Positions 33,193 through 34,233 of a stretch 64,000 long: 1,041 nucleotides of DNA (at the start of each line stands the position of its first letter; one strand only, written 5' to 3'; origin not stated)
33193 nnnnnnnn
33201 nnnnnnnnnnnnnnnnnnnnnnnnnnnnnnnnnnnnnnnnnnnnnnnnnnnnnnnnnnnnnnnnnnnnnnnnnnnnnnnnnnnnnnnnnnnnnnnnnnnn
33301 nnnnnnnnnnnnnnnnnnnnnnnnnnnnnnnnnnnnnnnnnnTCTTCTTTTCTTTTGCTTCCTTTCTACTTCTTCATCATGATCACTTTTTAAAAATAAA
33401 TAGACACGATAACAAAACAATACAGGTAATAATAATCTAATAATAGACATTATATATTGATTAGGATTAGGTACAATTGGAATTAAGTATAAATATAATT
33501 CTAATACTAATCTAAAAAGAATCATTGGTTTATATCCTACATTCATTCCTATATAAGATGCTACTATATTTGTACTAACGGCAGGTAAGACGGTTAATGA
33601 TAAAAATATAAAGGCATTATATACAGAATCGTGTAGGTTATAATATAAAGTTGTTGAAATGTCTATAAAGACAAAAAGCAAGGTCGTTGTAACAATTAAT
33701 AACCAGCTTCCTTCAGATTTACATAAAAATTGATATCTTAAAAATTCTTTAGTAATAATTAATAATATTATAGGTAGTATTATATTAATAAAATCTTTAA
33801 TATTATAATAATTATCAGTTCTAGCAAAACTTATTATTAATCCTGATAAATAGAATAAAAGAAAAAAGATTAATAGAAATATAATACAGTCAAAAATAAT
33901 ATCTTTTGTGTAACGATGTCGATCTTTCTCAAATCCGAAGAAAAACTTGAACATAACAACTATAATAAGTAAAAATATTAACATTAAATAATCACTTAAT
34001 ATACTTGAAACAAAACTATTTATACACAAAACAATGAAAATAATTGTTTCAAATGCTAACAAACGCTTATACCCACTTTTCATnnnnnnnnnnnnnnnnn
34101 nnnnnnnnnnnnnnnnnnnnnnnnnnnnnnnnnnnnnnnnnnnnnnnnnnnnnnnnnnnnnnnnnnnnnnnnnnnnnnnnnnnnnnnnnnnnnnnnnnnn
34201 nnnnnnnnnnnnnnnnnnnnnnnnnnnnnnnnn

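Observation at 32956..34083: SipW-type signal peptidase carrying an N-terminal polytopic membrane domain of about 250 aa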

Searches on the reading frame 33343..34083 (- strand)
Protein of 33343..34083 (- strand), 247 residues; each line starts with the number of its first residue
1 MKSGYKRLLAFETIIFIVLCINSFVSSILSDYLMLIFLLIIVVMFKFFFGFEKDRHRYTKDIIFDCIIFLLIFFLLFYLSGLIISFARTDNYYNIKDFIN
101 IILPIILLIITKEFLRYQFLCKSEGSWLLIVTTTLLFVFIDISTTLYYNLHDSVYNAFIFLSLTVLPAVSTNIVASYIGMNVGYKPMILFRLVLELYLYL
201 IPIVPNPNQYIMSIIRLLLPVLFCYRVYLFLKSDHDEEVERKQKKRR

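Call 10: search_protein_families(library=pfam, proteins=[window:33343-34083:-], max_evalue=10)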
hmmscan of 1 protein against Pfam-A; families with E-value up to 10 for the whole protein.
seq(247 aa): 0 families

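Call 11: search_protein_families(library=ncbifam, proteins=[window:33343-34083:-], max_evalue=10)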
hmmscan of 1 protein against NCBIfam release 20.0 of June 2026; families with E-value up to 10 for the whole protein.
seq(247 aa): 2 families
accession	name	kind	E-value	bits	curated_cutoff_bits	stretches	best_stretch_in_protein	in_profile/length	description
NF045849.1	ICE_MMCAP2_0565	equivalog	0.0012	18.4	40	2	22-86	10-79/80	Mbov_0395 family pilin-like conjugal transfer protein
TIGR02973.1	nitrate_rd_NapE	equivalog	0.09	12.9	68.8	1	156-177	6-27/42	periplasmic nitrate reductase, NapE protein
